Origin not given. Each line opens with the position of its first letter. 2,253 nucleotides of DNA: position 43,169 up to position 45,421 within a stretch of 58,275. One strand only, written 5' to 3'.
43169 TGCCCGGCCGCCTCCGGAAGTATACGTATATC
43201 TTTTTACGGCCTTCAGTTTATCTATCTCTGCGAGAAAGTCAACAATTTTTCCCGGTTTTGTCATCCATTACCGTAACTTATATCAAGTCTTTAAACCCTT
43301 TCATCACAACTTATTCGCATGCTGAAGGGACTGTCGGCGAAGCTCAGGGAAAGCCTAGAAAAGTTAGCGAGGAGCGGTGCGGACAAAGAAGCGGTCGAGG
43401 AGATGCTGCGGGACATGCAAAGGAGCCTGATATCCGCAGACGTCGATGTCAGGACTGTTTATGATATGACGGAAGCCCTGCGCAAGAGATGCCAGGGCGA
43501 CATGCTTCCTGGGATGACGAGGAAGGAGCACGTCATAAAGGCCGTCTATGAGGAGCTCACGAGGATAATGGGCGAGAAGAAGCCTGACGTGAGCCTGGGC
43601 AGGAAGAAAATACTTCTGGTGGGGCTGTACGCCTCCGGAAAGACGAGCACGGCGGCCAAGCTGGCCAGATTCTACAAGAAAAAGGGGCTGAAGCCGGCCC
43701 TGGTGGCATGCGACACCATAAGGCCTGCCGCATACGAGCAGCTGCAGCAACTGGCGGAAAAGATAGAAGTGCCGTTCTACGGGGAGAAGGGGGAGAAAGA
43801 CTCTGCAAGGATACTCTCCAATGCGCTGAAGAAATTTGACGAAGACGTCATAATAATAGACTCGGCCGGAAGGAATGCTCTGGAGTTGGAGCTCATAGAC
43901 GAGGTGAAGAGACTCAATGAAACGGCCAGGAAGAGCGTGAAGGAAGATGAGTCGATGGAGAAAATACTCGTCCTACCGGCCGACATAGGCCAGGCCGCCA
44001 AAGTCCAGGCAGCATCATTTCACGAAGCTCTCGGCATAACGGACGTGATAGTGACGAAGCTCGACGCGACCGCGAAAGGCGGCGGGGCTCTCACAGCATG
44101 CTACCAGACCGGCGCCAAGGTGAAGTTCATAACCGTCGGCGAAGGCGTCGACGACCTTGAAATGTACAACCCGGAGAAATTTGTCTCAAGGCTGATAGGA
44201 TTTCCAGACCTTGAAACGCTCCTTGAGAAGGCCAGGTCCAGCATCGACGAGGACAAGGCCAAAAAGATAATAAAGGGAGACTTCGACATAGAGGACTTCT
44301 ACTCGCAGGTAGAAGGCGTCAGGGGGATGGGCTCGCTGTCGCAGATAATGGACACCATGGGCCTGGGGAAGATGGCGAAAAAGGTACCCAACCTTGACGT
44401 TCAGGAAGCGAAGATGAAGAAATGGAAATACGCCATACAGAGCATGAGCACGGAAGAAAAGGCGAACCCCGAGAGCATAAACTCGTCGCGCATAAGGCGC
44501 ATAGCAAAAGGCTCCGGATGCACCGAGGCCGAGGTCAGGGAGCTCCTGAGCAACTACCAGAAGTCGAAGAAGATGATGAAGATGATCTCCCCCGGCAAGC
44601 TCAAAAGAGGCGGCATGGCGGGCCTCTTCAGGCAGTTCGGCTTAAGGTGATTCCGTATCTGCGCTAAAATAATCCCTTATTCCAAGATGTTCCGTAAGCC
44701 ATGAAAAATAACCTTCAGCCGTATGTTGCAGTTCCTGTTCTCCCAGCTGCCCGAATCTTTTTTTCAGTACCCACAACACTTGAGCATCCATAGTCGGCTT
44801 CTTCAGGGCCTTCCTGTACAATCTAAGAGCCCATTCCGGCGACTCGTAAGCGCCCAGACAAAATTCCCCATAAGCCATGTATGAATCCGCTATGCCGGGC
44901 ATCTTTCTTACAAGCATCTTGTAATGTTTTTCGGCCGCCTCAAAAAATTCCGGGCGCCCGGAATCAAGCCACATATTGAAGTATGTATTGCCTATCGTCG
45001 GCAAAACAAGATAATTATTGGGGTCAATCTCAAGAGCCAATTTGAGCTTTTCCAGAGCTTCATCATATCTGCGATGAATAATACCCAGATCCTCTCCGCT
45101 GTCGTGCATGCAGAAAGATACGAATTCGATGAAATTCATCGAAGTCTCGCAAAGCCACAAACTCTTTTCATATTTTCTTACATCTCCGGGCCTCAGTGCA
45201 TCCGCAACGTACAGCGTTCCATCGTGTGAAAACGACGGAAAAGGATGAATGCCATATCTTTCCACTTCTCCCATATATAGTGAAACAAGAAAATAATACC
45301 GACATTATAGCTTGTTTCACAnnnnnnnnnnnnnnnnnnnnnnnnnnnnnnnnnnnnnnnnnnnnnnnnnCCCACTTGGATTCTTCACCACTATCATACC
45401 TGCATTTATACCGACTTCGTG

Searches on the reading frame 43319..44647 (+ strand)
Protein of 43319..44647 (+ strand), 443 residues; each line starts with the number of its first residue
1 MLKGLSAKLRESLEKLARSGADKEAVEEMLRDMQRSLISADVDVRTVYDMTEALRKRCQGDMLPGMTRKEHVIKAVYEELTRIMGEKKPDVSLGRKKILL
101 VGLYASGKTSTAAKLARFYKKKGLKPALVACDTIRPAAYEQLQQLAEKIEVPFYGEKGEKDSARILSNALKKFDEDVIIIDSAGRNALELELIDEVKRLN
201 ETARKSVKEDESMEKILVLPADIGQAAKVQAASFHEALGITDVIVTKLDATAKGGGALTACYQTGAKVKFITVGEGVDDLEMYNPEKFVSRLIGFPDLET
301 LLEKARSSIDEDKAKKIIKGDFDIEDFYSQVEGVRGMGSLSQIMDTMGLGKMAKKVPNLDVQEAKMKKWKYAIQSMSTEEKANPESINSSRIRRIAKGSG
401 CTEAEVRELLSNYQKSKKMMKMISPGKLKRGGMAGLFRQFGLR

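Call 21: search_protein_families(library=pfam, proteins=[window:43319-44647:+], max_evalue=0.001)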
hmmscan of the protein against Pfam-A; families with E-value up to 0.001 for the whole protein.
window:43319-44647:+ (443 aa): 6 families
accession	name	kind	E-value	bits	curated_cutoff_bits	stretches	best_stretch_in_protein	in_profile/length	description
PF00448.28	SRP54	-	1.3e-59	201.6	22.7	1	97-293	3-195/196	SRP54-type protein, GTPase domain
PF02978.25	SRP_SPB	-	1.7e-26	92.8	27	1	322-420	2-91/91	Signal peptide binding domain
PF02881.24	SRP54_N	-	2.2e-13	50.6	22.4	1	5-80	1-75/75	SRP54-type protein, helical bundle domain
PF01656.29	CbiA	-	0.00034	21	25.4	0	106-250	10-85/125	CobQ/CobB/MinD/ParA nucleotide binding domain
PF13401.12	AAA_22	-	0.00051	20.8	27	0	96-201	6-109/130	AAA domain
PF16043.11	DUF4795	-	0.00058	19.7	34.8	1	8-87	46-125/208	Domain of unknown function (DUF4795)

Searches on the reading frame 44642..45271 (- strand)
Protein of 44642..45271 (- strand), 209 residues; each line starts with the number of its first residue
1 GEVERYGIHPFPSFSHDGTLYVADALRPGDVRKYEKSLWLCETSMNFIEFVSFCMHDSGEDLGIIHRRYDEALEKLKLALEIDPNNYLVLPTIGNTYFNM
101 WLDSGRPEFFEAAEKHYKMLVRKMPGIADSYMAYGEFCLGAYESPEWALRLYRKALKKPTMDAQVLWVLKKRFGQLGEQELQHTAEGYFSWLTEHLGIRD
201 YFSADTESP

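Call 21: search_protein_families(library=pfam, proteins=[window:44642-45271:-], max_evalue=0.001)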
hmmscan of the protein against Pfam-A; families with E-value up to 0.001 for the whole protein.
window:44642-45271:- (209 aa): 3 families
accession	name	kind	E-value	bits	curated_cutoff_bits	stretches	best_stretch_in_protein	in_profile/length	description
PF07719.23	TPR_2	-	7.6e-06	26.1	27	0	67-86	15-34/34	Tetratricopeptide repeat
PF13414.12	TPR_11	-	1.9e-05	24.7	26.8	1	68-99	9-40/42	TPR repeat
PF00515.34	TPR_1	-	0.00064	19.9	27.8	0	68-86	16-34/34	Tetratricopeptide repeat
